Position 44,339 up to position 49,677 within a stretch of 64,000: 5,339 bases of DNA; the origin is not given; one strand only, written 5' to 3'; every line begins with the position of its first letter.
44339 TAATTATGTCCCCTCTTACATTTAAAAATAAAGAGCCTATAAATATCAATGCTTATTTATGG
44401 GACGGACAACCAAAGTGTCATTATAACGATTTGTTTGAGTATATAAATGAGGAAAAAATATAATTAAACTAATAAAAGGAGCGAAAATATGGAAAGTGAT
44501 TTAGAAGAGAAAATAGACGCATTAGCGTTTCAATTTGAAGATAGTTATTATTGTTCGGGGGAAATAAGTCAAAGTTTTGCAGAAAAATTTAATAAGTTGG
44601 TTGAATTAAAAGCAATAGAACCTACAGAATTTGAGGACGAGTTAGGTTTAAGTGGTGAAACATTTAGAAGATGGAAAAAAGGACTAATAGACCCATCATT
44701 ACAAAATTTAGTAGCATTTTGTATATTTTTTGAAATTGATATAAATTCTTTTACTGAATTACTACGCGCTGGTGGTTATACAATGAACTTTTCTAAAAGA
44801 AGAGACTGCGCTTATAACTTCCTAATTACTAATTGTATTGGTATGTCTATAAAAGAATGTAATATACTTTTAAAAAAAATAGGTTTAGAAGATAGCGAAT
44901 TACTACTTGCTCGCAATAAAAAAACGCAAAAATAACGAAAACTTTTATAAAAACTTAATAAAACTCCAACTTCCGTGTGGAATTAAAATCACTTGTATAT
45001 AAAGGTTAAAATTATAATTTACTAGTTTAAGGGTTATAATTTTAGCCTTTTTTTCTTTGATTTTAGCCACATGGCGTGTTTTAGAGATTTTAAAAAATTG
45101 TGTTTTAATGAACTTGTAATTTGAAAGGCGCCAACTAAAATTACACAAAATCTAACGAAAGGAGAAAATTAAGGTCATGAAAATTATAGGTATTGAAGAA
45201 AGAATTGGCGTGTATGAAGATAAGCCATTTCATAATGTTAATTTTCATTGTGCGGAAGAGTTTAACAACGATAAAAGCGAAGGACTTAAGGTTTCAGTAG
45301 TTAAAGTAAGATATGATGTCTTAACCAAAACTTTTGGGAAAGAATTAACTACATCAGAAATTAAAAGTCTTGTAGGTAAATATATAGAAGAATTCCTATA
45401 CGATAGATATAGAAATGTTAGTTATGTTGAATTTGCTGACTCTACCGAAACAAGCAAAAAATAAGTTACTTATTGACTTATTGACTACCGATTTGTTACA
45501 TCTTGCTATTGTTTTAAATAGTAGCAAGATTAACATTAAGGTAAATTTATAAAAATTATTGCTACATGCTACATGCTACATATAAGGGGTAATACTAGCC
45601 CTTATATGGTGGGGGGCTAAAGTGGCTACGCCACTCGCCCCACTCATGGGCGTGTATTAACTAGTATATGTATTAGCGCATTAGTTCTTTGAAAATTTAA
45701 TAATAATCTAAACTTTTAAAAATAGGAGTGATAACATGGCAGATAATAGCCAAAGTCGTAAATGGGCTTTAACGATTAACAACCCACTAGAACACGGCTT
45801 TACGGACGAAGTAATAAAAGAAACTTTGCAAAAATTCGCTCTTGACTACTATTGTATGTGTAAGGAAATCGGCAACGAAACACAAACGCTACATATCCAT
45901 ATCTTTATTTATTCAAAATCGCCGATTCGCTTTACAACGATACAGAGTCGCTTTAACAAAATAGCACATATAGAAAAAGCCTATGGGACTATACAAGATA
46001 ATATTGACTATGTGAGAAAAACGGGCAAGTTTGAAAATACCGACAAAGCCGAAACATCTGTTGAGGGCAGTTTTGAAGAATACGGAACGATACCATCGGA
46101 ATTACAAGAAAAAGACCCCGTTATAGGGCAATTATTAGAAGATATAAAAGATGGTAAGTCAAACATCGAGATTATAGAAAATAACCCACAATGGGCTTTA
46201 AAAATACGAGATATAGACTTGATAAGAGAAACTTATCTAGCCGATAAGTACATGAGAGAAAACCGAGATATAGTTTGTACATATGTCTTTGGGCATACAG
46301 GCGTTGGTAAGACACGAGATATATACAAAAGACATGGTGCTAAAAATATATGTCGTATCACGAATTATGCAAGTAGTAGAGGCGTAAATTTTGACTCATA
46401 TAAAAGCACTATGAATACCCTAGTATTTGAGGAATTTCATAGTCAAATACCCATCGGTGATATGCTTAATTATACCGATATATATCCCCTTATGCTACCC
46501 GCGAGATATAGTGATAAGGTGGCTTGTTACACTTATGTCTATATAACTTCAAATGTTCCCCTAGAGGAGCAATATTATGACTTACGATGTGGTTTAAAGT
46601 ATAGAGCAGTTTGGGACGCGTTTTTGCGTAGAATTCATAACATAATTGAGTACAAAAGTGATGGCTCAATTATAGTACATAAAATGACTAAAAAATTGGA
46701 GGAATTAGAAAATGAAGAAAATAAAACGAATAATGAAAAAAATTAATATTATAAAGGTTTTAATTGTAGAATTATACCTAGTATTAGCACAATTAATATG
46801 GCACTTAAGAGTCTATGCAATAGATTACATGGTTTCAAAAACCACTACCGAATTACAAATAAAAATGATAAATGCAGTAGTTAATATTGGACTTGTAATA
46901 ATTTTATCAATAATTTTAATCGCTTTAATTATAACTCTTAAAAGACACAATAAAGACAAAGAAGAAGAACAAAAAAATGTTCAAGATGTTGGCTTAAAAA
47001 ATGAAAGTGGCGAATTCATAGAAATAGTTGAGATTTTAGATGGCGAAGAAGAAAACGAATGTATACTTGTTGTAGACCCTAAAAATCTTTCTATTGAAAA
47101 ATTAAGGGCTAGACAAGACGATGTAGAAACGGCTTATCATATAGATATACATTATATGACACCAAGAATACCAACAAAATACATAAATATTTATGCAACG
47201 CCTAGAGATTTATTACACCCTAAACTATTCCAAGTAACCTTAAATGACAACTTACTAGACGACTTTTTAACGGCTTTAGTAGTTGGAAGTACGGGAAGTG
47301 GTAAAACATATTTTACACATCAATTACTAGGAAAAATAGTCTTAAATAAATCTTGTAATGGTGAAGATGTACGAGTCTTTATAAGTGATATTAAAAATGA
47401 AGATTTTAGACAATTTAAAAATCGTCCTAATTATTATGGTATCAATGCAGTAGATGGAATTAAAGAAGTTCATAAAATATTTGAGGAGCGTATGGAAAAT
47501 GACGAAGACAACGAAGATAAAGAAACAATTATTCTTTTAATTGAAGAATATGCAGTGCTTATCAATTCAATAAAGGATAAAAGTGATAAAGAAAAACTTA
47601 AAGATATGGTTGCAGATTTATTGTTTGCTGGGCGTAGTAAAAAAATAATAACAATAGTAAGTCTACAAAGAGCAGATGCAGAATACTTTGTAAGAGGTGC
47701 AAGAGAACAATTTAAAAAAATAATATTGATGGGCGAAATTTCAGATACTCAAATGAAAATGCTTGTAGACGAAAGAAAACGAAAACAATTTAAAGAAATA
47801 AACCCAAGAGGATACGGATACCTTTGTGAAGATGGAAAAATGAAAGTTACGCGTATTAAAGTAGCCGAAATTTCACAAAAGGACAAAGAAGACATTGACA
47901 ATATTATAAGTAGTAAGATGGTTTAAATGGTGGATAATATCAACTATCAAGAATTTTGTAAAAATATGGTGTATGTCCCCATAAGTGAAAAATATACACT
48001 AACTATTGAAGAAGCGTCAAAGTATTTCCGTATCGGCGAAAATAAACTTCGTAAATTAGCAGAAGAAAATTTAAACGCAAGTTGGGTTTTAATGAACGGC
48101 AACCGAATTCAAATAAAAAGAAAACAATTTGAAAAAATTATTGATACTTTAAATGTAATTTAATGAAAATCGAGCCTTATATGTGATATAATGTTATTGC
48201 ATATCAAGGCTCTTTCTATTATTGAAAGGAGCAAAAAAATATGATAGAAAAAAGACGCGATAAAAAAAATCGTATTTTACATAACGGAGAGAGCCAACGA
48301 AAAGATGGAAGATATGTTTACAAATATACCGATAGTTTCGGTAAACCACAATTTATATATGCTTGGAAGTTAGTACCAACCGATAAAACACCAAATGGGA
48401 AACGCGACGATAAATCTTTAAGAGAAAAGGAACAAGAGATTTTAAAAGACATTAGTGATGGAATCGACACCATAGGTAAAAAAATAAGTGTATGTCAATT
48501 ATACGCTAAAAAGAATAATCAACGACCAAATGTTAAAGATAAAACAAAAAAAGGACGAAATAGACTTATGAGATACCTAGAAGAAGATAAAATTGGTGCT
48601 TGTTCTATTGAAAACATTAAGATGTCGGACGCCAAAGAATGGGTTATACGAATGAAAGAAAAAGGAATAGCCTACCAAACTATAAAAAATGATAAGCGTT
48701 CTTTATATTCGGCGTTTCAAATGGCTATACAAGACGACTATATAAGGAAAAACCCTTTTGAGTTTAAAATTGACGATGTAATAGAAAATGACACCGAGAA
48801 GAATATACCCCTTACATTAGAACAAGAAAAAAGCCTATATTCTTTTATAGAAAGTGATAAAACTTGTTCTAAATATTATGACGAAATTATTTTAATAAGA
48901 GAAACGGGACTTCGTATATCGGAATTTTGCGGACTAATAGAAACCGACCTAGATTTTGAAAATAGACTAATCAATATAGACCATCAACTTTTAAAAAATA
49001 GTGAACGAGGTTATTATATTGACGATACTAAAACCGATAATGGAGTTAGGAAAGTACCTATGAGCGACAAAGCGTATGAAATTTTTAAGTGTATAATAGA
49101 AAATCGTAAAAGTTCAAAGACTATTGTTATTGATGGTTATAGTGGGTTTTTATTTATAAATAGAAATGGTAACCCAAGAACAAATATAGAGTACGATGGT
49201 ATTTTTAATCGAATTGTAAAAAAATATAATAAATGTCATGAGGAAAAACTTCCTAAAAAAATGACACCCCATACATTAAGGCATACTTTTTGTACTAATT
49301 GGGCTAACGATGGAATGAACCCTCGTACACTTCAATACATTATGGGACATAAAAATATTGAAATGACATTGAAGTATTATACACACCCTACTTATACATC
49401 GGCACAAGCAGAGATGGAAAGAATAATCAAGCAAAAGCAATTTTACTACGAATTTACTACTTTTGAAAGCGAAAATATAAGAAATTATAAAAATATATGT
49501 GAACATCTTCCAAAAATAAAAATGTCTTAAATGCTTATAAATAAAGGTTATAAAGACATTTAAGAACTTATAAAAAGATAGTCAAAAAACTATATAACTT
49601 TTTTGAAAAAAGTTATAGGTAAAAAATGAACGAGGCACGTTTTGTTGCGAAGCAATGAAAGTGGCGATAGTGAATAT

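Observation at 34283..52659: Composite ~18.4-kb integrative mobilizable element with two tyrosine recombinases and two relaxase types, bounded by 29-bp direct repeats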

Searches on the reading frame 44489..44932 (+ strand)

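Call 11: search_protein_families(library=pfam, proteins=[window:44489-44932:+], max_evalue=0.01)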
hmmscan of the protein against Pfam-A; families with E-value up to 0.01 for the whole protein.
window:44489-44932:+ (148 aa): 0 families

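Call 56: search_protein_families(library=ncbifam, proteins=[window:44489-44932:+], max_evalue=0.01)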
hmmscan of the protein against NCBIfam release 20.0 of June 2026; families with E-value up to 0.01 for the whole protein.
window:44489-44932:+ (148 aa): 1 family
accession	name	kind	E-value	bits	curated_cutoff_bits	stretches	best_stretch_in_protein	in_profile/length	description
NF041951.1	phage_RstR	subfamily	0.007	16.6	80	0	29-86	2-59/108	RstR family transcriptional repressor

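Call 58: search_protein_families(library=phrogs, proteins=[window:44489-44932:+], max_evalue=0.001)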
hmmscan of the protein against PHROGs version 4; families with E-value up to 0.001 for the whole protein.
window:44489-44932:+ (148 aa): 2 families
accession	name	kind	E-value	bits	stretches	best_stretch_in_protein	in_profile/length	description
phrog_4031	-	unknown function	0.00043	19.9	1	25-134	514-624/626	-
phrog_8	-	transcription regulation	0.00046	20.7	1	27-85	74-132/346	transcriptional regulator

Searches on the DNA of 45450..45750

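Call 34: search_rna_families(source=window, start=45450, end=45750, threshold=gathering, show_alignments=1)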
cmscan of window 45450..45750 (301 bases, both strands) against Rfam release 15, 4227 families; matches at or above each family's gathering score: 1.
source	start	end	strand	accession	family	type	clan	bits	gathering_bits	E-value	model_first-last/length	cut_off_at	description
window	45560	45609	-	RF03070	ssNA-helicase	Gene; sRNA;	-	57.4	41.5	7e-10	1-49/49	no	ssNA-helicase RNA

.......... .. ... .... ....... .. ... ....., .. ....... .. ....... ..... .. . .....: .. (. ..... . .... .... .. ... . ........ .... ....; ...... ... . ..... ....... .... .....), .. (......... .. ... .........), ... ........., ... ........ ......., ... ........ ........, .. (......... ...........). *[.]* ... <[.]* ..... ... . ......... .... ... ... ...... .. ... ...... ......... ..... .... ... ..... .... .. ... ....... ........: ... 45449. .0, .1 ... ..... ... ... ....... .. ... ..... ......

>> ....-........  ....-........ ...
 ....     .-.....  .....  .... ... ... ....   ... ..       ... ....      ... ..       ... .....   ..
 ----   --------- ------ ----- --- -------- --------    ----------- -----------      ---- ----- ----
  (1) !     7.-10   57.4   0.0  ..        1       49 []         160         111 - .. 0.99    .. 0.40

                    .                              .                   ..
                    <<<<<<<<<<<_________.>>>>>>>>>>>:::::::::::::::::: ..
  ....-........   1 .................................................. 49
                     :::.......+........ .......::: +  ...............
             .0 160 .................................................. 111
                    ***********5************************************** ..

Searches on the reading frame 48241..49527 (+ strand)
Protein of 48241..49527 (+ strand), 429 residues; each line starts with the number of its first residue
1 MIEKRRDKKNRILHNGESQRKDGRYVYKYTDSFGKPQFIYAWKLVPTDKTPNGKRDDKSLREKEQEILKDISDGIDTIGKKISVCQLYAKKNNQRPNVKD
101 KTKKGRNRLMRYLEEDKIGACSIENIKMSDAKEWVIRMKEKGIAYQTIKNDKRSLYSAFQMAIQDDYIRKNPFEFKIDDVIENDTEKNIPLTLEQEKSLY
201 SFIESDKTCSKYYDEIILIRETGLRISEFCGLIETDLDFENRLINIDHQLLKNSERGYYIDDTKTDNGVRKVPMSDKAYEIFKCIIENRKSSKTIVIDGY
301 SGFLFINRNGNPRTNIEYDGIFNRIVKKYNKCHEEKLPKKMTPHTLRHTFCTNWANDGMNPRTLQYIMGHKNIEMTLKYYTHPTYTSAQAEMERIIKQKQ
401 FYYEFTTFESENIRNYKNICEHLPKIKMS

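Call 11: search_protein_families(library=pfam, proteins=[window:48241-49527:+], max_evalue=0.01)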
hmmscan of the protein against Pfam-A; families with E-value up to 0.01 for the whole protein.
window:48241-49527:+ (429 aa): 3 families
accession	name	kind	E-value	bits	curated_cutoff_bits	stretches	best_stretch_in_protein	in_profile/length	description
PF00589.27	Phage_integrase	-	3.7e-36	124.9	27.1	1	191-385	3-170/172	Phage integrase family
PF02920.21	Integrase_DNA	-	4.2e-33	113.5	27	1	1-70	1-69/70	DNA binding domain of tn916 integrase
PF13102.12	Phage_int_SAM_5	-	0.00014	22.6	22.3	1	90-174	13-94/98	Phage integrase SAM-like domain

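Call 23: find_encoding_contigs(protein=window:48241-49527:+, flank=10000, max_places=10)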
Protein window:48241-49527:+ (429 aa): 22 contigs read that carry it; 10 places shown.
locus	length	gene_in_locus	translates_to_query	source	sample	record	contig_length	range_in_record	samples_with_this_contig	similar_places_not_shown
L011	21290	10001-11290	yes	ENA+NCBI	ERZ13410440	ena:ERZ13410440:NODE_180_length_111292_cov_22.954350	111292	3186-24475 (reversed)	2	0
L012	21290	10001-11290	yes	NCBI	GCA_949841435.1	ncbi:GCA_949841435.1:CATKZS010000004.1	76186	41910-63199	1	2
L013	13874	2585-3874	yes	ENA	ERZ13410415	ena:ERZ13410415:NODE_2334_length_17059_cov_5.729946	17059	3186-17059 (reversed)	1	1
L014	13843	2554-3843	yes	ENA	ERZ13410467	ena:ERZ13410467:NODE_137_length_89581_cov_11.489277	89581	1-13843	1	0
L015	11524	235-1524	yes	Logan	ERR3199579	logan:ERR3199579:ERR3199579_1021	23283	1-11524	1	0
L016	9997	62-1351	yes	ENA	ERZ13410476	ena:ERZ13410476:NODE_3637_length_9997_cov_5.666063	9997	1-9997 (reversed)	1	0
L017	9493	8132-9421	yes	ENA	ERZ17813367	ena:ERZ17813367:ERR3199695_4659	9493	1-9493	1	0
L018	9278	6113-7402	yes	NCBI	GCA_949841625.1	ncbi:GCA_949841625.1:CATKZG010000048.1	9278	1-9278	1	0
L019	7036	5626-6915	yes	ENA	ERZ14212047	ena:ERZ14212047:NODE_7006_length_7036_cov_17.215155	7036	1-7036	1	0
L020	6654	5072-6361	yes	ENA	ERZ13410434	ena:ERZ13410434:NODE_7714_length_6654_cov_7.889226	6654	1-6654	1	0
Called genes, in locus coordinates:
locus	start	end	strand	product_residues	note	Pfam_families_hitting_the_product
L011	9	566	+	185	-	PF04011:LemA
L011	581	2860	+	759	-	PF09972:DUF2207, PF20990:DUF2207_C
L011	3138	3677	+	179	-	-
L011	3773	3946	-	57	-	-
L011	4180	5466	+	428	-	-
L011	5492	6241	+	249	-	PF04203:Sortase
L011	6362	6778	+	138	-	-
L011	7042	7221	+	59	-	-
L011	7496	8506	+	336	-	PF02407:Viral_Rep (weak)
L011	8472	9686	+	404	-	-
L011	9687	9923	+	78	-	PF09035:Tn916-Xis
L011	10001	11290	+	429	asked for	PF02920:Integrase_DNA, PF00589:Phage_integrase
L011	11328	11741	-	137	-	-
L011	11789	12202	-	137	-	-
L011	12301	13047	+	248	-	PF13023:HD_3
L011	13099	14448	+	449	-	-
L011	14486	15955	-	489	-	PF12725:DUF3810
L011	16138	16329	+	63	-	-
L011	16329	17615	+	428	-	PF01464:SLT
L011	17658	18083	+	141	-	PF07486:Hydrolase_2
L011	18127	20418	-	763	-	PF09364:XFP_N, PF03894:XFP, PF09363:XFP_C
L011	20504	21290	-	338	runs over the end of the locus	PF00814:TsaD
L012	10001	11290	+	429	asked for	PF02920:Integrase_DNA, PF00589:Phage_integrase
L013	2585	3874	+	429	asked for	PF02920:Integrase_DNA, PF00589:Phage_integrase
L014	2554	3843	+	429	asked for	PF02920:Integrase_DNA, PF00589:Phage_integrase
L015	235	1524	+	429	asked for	PF02920:Integrase_DNA, PF00589:Phage_integrase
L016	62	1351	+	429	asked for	PF02920:Integrase_DNA, PF00589:Phage_integrase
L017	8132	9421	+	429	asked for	PF02920:Integrase_DNA, PF00589:Phage_integrase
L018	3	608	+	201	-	?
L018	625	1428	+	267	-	-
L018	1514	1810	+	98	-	-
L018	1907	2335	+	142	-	-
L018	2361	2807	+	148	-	-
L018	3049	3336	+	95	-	-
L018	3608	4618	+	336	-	PF02407:Viral_Rep (weak)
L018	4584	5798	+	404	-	-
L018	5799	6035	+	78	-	PF09035:Tn916-Xis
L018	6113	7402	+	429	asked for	PF02920:Integrase_DNA, PF00589:Phage_integrase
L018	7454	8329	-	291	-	-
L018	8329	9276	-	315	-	?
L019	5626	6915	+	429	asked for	PF02920:Integrase_DNA, PF00589:Phage_integrase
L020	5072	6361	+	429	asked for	PF02920:Integrase_DNA, PF00589:Phage_integrase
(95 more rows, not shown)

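Call 56: search_protein_families(library=ncbifam, proteins=[window:48241-49527:+], max_evalue=0.01)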
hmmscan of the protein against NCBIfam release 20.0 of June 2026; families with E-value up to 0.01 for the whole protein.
window:48241-49527:+ (429 aa): 11 families
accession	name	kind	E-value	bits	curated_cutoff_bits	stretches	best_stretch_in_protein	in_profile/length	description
TIGR02224.1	recomb_XerC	equivalog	8.9e-26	90.9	335.15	1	109-386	28-280/295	tyrosine recombinase XerC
NF040815.2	recomb_XerA_Arch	equivalog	6e-25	88.3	220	1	122-385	34-256/263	site-specific tyrosine recombinase/integron integrase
TIGR02225.1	recomb_XerD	equivalog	3.8e-21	75.7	329.6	1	109-384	28-275/290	site-specific tyrosine recombinase XerD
NF001399.0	PRK00283.1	subfamily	4.4e-15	55.7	279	1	110-385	38-285/300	tyrosine recombinase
TIGR02249.1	integrase_gron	subfamily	1.8e-13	50.5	265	1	321-383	241-300/315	integron integrase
NF003462.0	PRK05084.1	equivalog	6.6e-12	44.8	267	1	217-396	202-357/360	tyrosine recombinase XerS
NF007370.0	PRK09870.1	subfamily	6.7e-12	45.4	221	1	183-380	5-177/200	tyrosine-type DNA invertase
NF011946.0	PRK15417.1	equivalog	2.5e-09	36.8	435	1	308-382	243-314/337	integron integrase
NF040693.1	recomb_GmtY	equivalog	8.1e-09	35.2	340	1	301-391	350-440/441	gamma-mobile-trio recombinase GmtY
NF007371.0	PRK09871.1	subfamily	2.5e-08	33.7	222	1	200-381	16-173/198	tyrosine-type DNA invertase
NF002331.0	PRK01287.1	subfamily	6.8e-08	31.9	371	1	219-382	171-311/365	site-specific tyrosine recombinase XerC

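Call 60: search_solved_structures(query=window:48241-49527:+, max_evalue=0.001)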
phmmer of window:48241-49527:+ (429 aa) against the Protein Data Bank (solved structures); distinct sequences matched with E-value up to 0.001: 15.
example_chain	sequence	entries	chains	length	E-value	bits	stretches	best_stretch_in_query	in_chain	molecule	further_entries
6en0_A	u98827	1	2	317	1.9e-134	451.9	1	82-395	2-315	Int protein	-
6emz_A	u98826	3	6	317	5.1e-134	450.6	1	82-395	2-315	Int protein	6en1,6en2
6emy_A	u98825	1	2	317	6.8e-134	450.1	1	82-395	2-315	Int protein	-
1bb8_A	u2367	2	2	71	3.3e-27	98.7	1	3-73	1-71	INTEGRASE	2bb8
1b69_A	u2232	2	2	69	1.1e-26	96.9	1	3-71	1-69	PROTEIN (INTEGRASE)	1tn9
3nkh_A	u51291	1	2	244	3.1e-17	65.9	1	222-391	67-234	Integrase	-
5hxy_A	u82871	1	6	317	1.8e-11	46.9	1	188-388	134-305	Tyrosine recombinase XerA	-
4a8e_A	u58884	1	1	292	1.5e-09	40.6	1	185-382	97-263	PROBABLE TYROSINE RECOMBINASE XERC-LIKE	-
1aih_A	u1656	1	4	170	3.4e-07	32.8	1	309-382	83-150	HP1 INTEGRASE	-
5dcf_A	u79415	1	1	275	9.5e-07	31.3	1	338-384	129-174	Tyrosine recombinase XerD,DNA translocase FtsK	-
1a0p_A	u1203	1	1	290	1.2e-06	31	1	339-383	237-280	SITE-SPECIFIC RECOMBINASE XERD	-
9i5v_14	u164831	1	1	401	7.2e-06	28.4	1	286-387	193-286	Ribosome-associated translation inhibitor RaiA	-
2a3v_A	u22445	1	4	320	2.5e-05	26.6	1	331-385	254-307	site-specific recombinase IntI4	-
5dor_A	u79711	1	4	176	4.5e-05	25.8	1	328-385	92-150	Integrase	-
5c6k_A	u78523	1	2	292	0.00011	24.6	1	329-382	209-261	Integrase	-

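Call 86: search_dna_similar(query=window:48241-49527:+, collection=plasmids, mode=protein, max_rows=12)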
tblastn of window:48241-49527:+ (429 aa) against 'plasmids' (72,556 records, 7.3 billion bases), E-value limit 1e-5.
Records with a match: 514; places in all: 602; records where one place covers at least 80% of the query: 56.
Best place of each record, by identity: 60-80% 18; <60% 496.
By first word of the organism name: Bacillus 94; Acinetobacter 93; Escherichia 47; Enterococcus 44; Ligilactobacillus 22; Clostridium 20; Geobacillus 17; Clostridioides 13; Staphylococcus 12; Parageobacillus 12; and 73 more.
By predicted mobility (MOB-suite, as given by PLSDB): non-mobilizable 297; conjugative 162; mobilizable 55.
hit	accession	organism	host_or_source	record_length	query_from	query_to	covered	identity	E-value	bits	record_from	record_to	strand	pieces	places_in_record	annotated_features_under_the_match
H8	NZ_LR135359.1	Enterococcus faecium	-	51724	1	428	100%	62.3%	0e+0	580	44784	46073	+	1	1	site-specific integrase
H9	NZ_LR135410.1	Enterococcus faecium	-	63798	1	428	100%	62.3%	0e+0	580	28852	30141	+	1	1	site-specific integrase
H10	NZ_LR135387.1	Enterococcus faecium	-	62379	1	428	100%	62.3%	0e+0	580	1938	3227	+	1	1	site-specific integrase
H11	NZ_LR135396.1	Enterococcus faecium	-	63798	1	428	100%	62.3%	0e+0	580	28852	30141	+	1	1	site-specific integrase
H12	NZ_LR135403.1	Enterococcus faecium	-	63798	1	428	100%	62.3%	0e+0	580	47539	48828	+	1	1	site-specific integrase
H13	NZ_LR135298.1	Enterococcus faecium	-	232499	1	428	100%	62.3%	0e+0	580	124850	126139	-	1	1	site-specific integrase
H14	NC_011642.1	Enterococcus faecalis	-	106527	1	428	100%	62.3%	0e+0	580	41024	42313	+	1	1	site-specific integrase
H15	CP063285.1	Enterococcus faecium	Homo sapiens,rectal swab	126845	1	428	100%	62.3%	0e+0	580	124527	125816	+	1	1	site-specific integrase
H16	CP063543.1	Enterococcus faecium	Homo sapiens,rectal swab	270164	1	428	100%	62.3%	0e+0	580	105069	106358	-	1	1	site-specific integrase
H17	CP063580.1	Enterococcus faecium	Homo sapiens,rectal swab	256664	1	428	100%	62.3%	0e+0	580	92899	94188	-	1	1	site-specific integrase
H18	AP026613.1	Enterococcus faecium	Homo sapiens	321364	1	428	100%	62.3%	0e+0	580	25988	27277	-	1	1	integrase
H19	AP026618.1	Enterococcus faecium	Homo sapiens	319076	1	428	100%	62.3%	0e+0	580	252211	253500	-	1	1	integrase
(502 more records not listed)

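Call 87: get_annotated_region(hit=H14, flank=1200)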
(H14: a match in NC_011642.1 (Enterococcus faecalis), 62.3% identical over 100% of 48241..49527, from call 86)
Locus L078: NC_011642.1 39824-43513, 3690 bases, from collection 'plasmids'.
description: Enterococcus faecalis plasmid pMG2200, complete sequence
organism: Enterococcus faecalis (NCBI taxid 1351)
taxonomy: Bacteria; Bacillota; Bacilli; Lactobacillales; Enterococcaceae; Enterococcus; Enterococcus faecalis
host: -; source: -; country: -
typing (MOB-suite, as given by PLSDB): conjugative; replicon rep_cluster_980; relaxase MOBP,MOBP; mating-pair formation MPF_T
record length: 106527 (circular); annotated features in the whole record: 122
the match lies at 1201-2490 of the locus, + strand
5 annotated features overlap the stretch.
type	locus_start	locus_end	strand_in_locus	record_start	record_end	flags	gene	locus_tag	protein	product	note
CDS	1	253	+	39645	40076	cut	-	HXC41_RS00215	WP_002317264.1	sigma-70 family RNA polymerase sigma factor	GO:0006352 - DNA-templated transcription initiation [Evidence IEA]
CDS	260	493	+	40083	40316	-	-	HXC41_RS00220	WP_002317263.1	helix-turn-helix domain-containing protein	-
CDS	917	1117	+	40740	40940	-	-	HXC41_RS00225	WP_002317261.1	excisionase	-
CDS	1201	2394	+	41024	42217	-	-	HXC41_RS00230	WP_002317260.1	site-specific integrase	-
CDS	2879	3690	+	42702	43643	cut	-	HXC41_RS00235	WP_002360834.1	hypothetical protein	-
